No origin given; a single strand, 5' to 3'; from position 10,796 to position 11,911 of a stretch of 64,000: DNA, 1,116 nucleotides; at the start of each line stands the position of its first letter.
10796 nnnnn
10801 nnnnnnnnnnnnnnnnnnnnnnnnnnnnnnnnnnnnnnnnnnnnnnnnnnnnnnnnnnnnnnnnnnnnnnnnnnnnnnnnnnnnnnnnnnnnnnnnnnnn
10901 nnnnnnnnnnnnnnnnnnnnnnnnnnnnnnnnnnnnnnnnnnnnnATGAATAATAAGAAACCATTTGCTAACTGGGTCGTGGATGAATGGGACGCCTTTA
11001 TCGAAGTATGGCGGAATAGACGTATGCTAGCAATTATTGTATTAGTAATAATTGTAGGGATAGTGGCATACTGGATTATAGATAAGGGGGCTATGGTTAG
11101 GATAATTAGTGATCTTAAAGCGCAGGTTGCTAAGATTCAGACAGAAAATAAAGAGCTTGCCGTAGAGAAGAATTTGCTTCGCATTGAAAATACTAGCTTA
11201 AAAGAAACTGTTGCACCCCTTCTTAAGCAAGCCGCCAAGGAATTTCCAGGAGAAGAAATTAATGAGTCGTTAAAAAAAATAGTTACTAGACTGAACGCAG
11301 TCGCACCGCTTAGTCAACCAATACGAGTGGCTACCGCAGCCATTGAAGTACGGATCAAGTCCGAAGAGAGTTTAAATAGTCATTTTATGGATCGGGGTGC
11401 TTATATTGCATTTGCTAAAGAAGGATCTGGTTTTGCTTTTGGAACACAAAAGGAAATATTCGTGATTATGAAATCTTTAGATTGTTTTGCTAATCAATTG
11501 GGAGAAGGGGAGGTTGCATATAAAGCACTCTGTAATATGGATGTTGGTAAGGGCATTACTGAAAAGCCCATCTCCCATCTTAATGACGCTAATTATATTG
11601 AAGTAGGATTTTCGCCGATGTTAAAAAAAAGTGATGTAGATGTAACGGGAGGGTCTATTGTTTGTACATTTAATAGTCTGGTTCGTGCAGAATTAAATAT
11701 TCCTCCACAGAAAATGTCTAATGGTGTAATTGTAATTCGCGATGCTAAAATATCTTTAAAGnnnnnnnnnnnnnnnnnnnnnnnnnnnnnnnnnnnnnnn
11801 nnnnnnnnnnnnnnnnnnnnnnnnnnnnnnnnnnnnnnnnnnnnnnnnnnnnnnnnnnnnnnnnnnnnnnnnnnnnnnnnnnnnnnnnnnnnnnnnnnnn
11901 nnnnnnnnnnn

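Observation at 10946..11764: Orphan TM + coiled-coil + unknown C-terminal domain protein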

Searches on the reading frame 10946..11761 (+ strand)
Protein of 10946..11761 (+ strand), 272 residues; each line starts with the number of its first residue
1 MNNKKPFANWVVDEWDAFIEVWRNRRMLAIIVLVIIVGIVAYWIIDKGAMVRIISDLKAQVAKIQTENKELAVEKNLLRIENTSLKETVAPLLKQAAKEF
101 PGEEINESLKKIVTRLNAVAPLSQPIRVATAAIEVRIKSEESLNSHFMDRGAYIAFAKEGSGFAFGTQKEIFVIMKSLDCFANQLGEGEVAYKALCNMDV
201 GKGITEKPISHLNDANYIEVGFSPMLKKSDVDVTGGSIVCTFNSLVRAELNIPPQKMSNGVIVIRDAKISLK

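Call 4: search_protein_families(library=pfam, proteins=[window:10946-11761:+], max_evalue=10)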
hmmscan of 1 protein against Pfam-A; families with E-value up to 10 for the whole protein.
window:10946-11761:+ (272 aa): 5 families
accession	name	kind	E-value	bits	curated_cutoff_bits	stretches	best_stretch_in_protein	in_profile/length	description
PF06156.18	YabA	-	0.022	15.8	30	1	53-94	16-53/103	Initiation control protein YabA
PF04977.20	DivIC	-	0.052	13.8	28.9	1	36-96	3-61/80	Septum formation initiator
PF01166.23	TSC22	-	0.17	12.5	30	1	62-91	17-46/57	TSC-22/dip/bun family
PF10145.14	PhageMin_Tail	-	0.18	12.1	33.2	1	83-119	112-146/201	Phage-related minor tail protein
PF06005.17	ZapB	-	0.61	11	31.5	1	53-88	19-54/71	Cell division protein ZapB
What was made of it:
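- On PLAT/LH2 domain (PF01477): No PLAT hit even at E <= 10 for the window protein (call 4).
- On FtsB/DivIC (PF04977): 13.8 bits against a 28.9-bit cut-off, E 0.052 (call 4).
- Closest known: FtsB/DivIC/FtsL divisome proteins. Different: The score is below the family cut-off (call 4).
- The window protein scores 13.8 bits against the 28.9-bit DivIC cut-off (call 4).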

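Call 5: search_protein_families(library=padloc, proteins=[window:10946-11761:+], max_evalue=10)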
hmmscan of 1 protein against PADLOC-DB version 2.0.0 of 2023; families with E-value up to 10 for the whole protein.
window:10946-11761:+ (272 aa): 0 families
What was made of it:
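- On Known anti-phage defence systems (PADLOC-DB 2.0): 0 families at E <= 10 (call 5).
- No PADLOC match (call 5).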

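Call 6: search_protein_families(library=ncbifam, proteins=[window:10946-11761:+], max_evalue=10)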
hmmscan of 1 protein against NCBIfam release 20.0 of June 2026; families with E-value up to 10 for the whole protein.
window:10946-11761:+ (272 aa): 5 families
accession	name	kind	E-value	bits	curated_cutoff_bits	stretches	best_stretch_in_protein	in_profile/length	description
NF003409.0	PRK04778.1-3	equivalog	0.0012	17.7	562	1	27-135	4-106/570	septation ring formation regulator EzrA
NF009642.0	PRK13169.1-3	equivalog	0.011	16.2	142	1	50-113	17-74/112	DNA replication initiation control protein YabA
NF037962.1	arsenic_eff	subfamily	0.044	13.1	100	1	24-113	93-174/287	arsenic efflux protein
NF009644.1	PRK13169.1-5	equivalog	0.084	13.4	130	1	49-87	19-57/116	DNA replication initiation control protein YabA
TIGR02209.1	ftsL_broad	equivalog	0.49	10.3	42.45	1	31-86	6-58/85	cell division protein FtsL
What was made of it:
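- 11093..11233 (+): Leucine-zipper stalk, res 50-96, seven heptads. The d positions are M/L/I/L/L/L/L. Asn82, invariant in the 18 aligned homologs, sits at an a position. Sub-threshold DivIC/FtsL/YabA-type hits (calls 4, 6).
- There are weak DivIC, FtsL, EzrA and ZapB hits (calls 4, 6).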

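Call 7: search_protein_families(library=phrogs, proteins=[window:10946-11761:+], max_evalue=10)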
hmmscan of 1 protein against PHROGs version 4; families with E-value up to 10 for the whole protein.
window:10946-11761:+ (272 aa): 7 families
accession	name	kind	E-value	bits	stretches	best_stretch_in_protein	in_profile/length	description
phrog_739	-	lysis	0.019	16.2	1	28-88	8-63/122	Rz-like spanin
phrog_3335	-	unknown function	0.023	15.8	1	48-86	4-42/56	-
phrog_31076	-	unknown function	0.025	15.5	1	40-78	42-79/80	-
phrog_13188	-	unknown function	0.071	14.1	1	29-77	30-77/90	-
phrog_4366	-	head and packaging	0.083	14.3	1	53-95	41-83/91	head fiber protein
phrog_17832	-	unknown function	0.37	12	1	174-207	6-41/84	-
phrog_13113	-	unknown function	0.39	12.2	1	55-118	65-125/134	-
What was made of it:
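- On Rz-type i-spanin or phage lysis cassette: phrog_739 E 0.019 only (call 7).
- Checked: No match above noise to Pfam, NCBIfam, PADLOC or PHROGs (calls 4-7).
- There is a weak Rz-like spanin PHROG hit, E 0.019 (call 7).
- Tried and rejected: Pfam, NCBIfam, PADLOC and PHROG scans of the protein gave only sub-threshold coiled-coil noise (calls 4-7).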

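Call 8: find_homologous_proteins(query=window:10946-11761:+, max_evalue=0.01)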
Query window:10946-11761:+ (272 aa): 19 proteins with E <= 0.01 among 755 candidates.
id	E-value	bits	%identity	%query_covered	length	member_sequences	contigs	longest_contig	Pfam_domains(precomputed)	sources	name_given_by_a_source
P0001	3.7e-172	589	100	100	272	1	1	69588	-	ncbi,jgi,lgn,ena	ncbi:MAG: hypothetical protein WCY36_00990 [Candidatus Omnitrophota bacterium]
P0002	1.7e-54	203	40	100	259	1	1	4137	-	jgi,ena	jgi:hypothetical protein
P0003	4.6e-50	189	40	99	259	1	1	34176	-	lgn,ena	-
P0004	8.3e-49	184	39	97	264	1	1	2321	-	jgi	jgi:hypothetical protein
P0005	6.9e-46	175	38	100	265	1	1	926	-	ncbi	-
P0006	1.6e-45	174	40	100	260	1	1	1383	-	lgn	-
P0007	3.4e-45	173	45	73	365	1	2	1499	-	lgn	-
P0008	4.2e-45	172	40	100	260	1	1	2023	-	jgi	jgi:hypothetical protein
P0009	9.4e-45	171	38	97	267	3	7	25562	PF04977.21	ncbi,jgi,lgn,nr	ncbi:MAG: hypothetical protein FJ266_03545 [Planctomycetes bacterium]|nr:hypothetical protein [Planc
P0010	3.2e-44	169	41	94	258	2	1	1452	-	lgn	-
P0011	3.0e-43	166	38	100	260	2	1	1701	-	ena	-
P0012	3.6e-42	163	39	100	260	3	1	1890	-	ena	-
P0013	1.1e-41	161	37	98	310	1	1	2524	-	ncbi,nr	ncbi:MAG: hypothetical protein Q7J68_05515 [Thermoplasmata archaeon]|nr:hypothetical protein [Thermo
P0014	7.5e-38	149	36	98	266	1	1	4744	-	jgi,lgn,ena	-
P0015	1.3e-33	135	41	72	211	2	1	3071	-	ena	-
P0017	1.0e-27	115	34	86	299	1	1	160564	-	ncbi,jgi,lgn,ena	jgi:hypothetical protein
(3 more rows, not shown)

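Call 13: find_encoding_contigs(protein=P0003, flank=8000, max_places=3)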
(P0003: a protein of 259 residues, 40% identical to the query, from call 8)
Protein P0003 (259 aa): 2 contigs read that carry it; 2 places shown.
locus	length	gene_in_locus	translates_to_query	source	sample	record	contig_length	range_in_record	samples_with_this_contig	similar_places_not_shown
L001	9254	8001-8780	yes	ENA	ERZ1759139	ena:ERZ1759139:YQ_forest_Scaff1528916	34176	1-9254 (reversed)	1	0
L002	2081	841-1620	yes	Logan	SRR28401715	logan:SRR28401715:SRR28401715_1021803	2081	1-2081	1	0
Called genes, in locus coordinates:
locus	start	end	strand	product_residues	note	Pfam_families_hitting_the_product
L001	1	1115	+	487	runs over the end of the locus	PF00361:Proton_antipo_M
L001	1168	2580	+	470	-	PF00361:Proton_antipo_M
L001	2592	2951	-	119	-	-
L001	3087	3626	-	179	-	-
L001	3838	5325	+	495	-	-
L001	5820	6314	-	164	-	-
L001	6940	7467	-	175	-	PF27765:UCP032817-like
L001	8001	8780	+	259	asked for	-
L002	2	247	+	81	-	?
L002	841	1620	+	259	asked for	-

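Call 14: find_encoding_contigs(protein=P0009, flank=8000, max_places=4)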
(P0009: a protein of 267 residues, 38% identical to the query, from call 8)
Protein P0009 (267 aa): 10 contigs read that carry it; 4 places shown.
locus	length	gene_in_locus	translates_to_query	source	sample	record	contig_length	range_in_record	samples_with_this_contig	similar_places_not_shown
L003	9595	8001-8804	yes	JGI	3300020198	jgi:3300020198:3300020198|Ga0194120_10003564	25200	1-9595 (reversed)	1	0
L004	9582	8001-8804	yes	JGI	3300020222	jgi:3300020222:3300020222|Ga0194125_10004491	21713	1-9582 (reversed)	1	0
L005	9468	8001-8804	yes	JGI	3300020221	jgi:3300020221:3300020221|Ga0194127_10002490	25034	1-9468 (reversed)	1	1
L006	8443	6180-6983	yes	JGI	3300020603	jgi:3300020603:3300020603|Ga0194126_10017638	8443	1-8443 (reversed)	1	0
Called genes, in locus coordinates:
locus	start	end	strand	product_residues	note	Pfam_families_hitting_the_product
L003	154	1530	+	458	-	PF04932:Wzy_C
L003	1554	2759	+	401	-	PF01075:Glyco_transf_9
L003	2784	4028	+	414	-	PF04015:DUF362, PF13484:Fer4_16 (faint)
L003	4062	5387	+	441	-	PF00890:FAD_binding_2 (weak), PF01266:DAO (weak), PF01494:FAD_binding_3 (faint), PF13450:NAD_binding_8, PF01593:Amino_oxidase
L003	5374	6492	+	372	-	PF04055:Radical_SAM, PF13186:SPASM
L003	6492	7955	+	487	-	PF02310:B12-binding, PF04055:Radical_SAM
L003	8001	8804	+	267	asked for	PF04977:DivIC (weak)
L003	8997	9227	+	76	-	PF04255:DUF433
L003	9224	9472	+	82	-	PF18480:DUF5615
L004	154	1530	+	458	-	PF04932:Wzy_C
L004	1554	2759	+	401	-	PF01075:Glyco_transf_9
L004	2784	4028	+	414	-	PF04015:DUF362, PF13484:Fer4_16 (faint)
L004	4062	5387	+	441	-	PF00890:FAD_binding_2 (weak), PF01266:DAO (weak), PF01494:FAD_binding_3 (faint), PF13450:NAD_binding_8, PF01593:Amino_oxidase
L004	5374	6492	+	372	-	PF04055:Radical_SAM, PF13186:SPASM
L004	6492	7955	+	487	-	PF02310:B12-binding, PF04055:Radical_SAM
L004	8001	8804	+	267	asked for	PF04977:DivIC (weak)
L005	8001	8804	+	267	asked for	PF04977:DivIC (weak)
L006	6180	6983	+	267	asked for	PF04977:DivIC (weak)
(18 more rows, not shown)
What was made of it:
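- Homolog P0009 carries a precomputed DivIC hit (calls 8, 14). One homolog lies near Wzy_C and a GT9 heptosyltransferase (call 14).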

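Call 15: find_encoding_contigs(protein=P0017, flank=8000, max_places=3)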
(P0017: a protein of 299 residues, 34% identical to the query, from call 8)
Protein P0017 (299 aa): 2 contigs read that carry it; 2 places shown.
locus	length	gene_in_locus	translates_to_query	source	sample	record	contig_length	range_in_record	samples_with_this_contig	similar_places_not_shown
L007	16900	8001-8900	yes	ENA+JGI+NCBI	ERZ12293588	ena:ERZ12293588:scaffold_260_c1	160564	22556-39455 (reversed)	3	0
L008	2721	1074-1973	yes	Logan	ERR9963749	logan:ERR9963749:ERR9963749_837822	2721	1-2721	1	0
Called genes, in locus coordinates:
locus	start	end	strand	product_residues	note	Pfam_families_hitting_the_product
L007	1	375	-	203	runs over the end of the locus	PF00081:Sod_Fe_N (faint), PF02777:Sod_Fe_C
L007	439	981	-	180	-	PF10077:DUF2314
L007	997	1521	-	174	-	-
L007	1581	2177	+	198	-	PF02245:Pur_DNA_glyco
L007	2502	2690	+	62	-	-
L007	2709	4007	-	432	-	-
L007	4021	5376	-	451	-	PF00919:UPF0004, PF04055:Radical_SAM, PF01938:TRAM (weak)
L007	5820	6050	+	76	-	PF04964:Flp_Fap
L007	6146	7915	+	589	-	-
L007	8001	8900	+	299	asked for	-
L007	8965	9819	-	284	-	PF00781:DAGK_cat, PF19279:YegS_C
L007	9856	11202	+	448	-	PF05170:AsmA (faint), PF05359:DUF748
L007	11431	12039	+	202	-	PF01844:HNH, PF13395:HNH_4 (weak), PF14279:HNH_5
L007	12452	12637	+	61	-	-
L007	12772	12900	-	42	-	-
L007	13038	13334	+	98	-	-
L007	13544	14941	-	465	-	PF04055:Radical_SAM, PF06969:HemN_C (weak)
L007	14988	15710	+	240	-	-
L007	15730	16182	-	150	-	-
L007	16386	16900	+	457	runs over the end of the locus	-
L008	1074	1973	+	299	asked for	-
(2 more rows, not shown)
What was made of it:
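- Another lies near an AsmA/DUF748 gene (call 15).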

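Call 23: find_related_loci(query=A2, collection=viral_contigs, flank=8000)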
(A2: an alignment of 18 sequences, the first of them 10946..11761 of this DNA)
Query A2 (272 aa) in viral_contigs; peptide patterns used: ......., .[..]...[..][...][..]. (x = any residue, [..] = any of these).
51 stretches matched a pattern, but none encodes a relative of the query by tblastn (E <= 1e-3).

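Call 25: predict_structure(alignment_id=A2)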
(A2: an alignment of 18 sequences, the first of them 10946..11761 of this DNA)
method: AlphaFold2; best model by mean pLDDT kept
length: 272 residues; sequences in the alignment: 18
mean_pLDDT: 81.8   pTM: 0.54
mean pLDDT of the five models: 81.8, 81.2, 79.5, 78.1, 77.1
residues with pLDDT >= 90: 79; 70-90: 146; 50-70: 40; < 50: 7
segments of 3 or more residues with pLDDT < 50: 161-166
pLDDT, mean of each block of 10 residues (from residue 1): 69 85 87 92 86 88 87 83 73 68 63 73 89 93 87 87 51 90 90 91 72 88 76 93 90 88 76 58
secondary structure, 60 per line:
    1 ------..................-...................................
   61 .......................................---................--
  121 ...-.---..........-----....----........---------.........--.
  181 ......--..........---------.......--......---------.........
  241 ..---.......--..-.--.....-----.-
elements in order: H7-24 H26-99 H103-118 E129-138 E144-147 E152-159 E169-177 E180-186 E189-198 H209-214 E217-222 E232-242 E246-252 E261-265
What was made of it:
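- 10946..11023 (+): N-terminal tail, res 1-26. It forms an amphipathic helix ending in WRNRR and is probably cytoplasmic. AF2 helix at res 7-24 (call 25).
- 11186..11275 (+): Near-invariant hinge, res 81-110: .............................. (helix, break, helix). The helix breaks at res 100-102 (call 25).
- Checked: AF2 models one continuous helix over res 26-99 (call 25).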

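Call 27: search_protein_representatives(alignment_id=A2)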
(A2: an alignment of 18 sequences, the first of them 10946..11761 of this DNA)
Query: 18 sequences, 260 profile positions. Proteins with E-value up to 0.001 (for the whole library): 453; up to 1e-10: 321; up to 1e-30: 122. The best 150 are listed.
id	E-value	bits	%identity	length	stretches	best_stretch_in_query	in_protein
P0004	3.5e-112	390.2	-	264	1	3-257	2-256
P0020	4.2e-107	373.6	-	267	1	1-259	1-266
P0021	5.7e-102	356.7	-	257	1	3-254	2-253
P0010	6.1e-99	346.8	-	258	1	1-253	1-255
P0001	9.9e-98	342.9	-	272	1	1-253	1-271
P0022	7.9e-93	326.8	-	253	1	1-251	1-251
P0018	1.2e-92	326.1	-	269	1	3-259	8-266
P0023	1.4e-92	326.0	-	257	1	3-256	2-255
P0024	2.0e-92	325.5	-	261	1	1-253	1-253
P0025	6.4e-82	291.0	-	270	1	6-258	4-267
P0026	1.5e-81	289.9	-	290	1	1-256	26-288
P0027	7.5e-81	287.5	-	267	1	1-256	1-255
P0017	1.1e-79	283.7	-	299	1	4-259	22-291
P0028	1.4e-79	283.4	-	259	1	1-258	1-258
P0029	8.8e-76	270.9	-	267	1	1-257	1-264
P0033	1.1e-64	234.6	-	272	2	112-260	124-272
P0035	4.0e-63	229.4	-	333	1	26-254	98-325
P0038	1.4e-54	201.4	-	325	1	104-255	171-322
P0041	1.8e-52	194.5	-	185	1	108-256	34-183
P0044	2.1e-51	191.0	-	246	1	108-256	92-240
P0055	1.2e-46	175.5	-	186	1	110-253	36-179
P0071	4.5e-41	157.2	-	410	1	113-256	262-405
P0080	4.9e-40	153.8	-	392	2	109-256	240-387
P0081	6.8e-40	153.3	-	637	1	108-256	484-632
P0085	5.3e-39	150.4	-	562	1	110-256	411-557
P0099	8.4e-37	143.2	-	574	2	117-250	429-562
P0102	4.9e-36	140.7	-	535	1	104-251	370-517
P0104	5.7e-36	140.4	-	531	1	116-258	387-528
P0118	4.0e-34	134.4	-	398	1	108-256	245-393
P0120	1.0e-33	133.1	-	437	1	116-250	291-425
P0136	9.6e-31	123.3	-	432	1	112-250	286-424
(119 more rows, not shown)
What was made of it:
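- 11306..11749 (+): C-terminal beta-sandwich domain, res ~121-268. It belongs to an unannotated domain family and has PLAT/LH2-like topology. 453 clusters share the domain (call 27).
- Checked: There are 19 word-index homologs (call 8) and 453 clusters at 50% identity with E <= 1e-3 (call 27), all unannotated.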

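Call 28: search_protein_families(library=pfam, proteins=[P0081, P0085, P0099, P0102, P0104, P0071, P0120, P0136, P0080, P0118], max_evalue=0.01)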
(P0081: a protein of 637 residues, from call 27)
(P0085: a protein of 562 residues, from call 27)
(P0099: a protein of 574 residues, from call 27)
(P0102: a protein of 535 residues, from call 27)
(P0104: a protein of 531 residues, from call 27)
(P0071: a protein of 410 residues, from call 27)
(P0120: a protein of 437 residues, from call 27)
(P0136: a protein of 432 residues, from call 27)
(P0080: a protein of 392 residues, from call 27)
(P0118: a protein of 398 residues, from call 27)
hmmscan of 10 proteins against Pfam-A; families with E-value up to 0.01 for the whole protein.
P0081 (637 aa): 0 families

P0085 (562 aa): 0 families

P0099 (574 aa): 0 families

P0102 (535 aa): 1 family
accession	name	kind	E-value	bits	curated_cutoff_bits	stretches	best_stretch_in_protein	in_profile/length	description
PF19749.4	DUF6236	-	5.3e-08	32.9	26.2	1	90-267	71-253/324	Family of unknown function (DUF6236)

P0104 (531 aa): 0 families

P0071 (410 aa): 0 families

P0120 (437 aa): 0 families

P0136 (432 aa): 0 families

P0080 (392 aa): 0 families

P0118 (398 aa): 0 families
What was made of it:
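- Tried and rejected: A Pfam scan of ten long relatives for informative domain fusions found only DUF6236 in one (call 28).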

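Call 32: fold_search(model_id=the predicted structure, library=pdb)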
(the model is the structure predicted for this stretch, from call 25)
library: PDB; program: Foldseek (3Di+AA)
matches with E <= 10: 893; with E <= 0.001: 3
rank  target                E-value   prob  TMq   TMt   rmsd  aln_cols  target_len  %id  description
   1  3bnb                  5.2e-04  1.00  0.24  0.10   6.8       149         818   13  Lipoxygenase-1 (Soybean) I553L Mutant (released 2008-04-01)
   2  5eeo                  6.2e-04  1.00  0.24  0.10   6.7       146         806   15  soybean lipoxygenase(L1)-T756R (released 2015-11-25)
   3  8qdr_B                8.2e-04  1.00  0.27  0.13   6.2       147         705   10  Vitis vinifera dimeric 13S-lipoxygenase LOXA in a detergent bound open conformation (released 2024-10-30)
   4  1fgo                  1.1e-03  0.98  0.21  0.09   9.9       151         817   12  LIPOXYGENASE-1 (SOYBEAN) AT 100K, Q495A MUTANT (released 2001-07-04)
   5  1rov                  1.3e-03  0.99  0.23  0.10   7.5       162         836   10  Lipoxygenase-3 Treated with Cumene Hydroperoxide (released 2004-03-16)
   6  4wha                  1.4e-03  0.99  0.23  0.10   7.1       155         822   14  Lipoxygenase-1 (soybean) L546A/L754A mutant (released 2014-11-12)
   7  7soj_A                1.4e-03  0.99  0.24  0.10   6.8       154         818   13  Structure of V750A Soybean Lipoxygenase at 277K (released 2022-11-02)
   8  5tqn_B                1.4e-03  0.98  0.23  0.10   6.9       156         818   12  Lipoxygenase-1 (soybean) L546A mutant at 293K (released 2017-11-01)
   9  6e7k_B                1.9e-03  0.93  0.20  0.15   9.1       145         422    9  Structure of the lipoprotein lipase GPIHBP1 complex that mediates plasma triglyceride hydrolysis (released 2018-12-19)
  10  6u7m_A                2.0e-03  0.99  0.25  0.18   6.7       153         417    8  Cryo-EM Structure of Helical Lipoprotein Lipase (released 2020-04-08)
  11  3pzw                  2.5e-03  0.99  0.23  0.10   6.9       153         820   12  Soybean lipoxygenase-1 - re-refinement (released 2011-01-19)
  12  3bnd                  2.5e-03  0.98  0.23  0.10   7.0       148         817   14  Lipoxygenase-1 (Soybean), I553V Mutant (released 2008-04-01)
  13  1fgq                  2.5e-03  0.95  0.21  0.09  10.0       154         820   12  LIPOXYGENASE-1 (SOYBEAN) AT 100K, Q495E MUTANT (released 2001-07-04)
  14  1y4k                  2.7e-03  0.99  0.24  0.10   6.8       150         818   14  Lipoxygenase-1 (Soybean) at 100K, N694G Mutant (released 2005-12-13)
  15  1f8n                  2.7e-03  0.97  0.21  0.09   7.0       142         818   12  LIPOXYGENASE-1 (SOYBEAN) AT 100K, NEW REFINEMENT (released 2001-07-04)
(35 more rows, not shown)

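Call 46: find_encoding_contigs(protein=P0081, flank=8000, max_places=3)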
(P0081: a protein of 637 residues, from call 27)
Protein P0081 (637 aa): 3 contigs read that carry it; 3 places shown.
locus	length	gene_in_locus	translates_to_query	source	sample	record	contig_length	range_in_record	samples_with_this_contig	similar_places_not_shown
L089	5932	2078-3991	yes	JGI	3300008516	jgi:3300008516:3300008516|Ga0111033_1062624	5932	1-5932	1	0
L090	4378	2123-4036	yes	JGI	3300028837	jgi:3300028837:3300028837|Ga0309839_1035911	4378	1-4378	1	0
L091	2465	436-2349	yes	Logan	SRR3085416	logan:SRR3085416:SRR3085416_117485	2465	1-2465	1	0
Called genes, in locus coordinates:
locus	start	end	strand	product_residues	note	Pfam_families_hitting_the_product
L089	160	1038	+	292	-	PF00348:polyprenyl_synt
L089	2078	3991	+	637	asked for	-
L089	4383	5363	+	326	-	PF08220:HTH_DeoR (weak), PF08279:HTH_11, PF13280:WYL, PF25583:WCX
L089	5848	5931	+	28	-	?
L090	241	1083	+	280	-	PF00348:polyprenyl_synt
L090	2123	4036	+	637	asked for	-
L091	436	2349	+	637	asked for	-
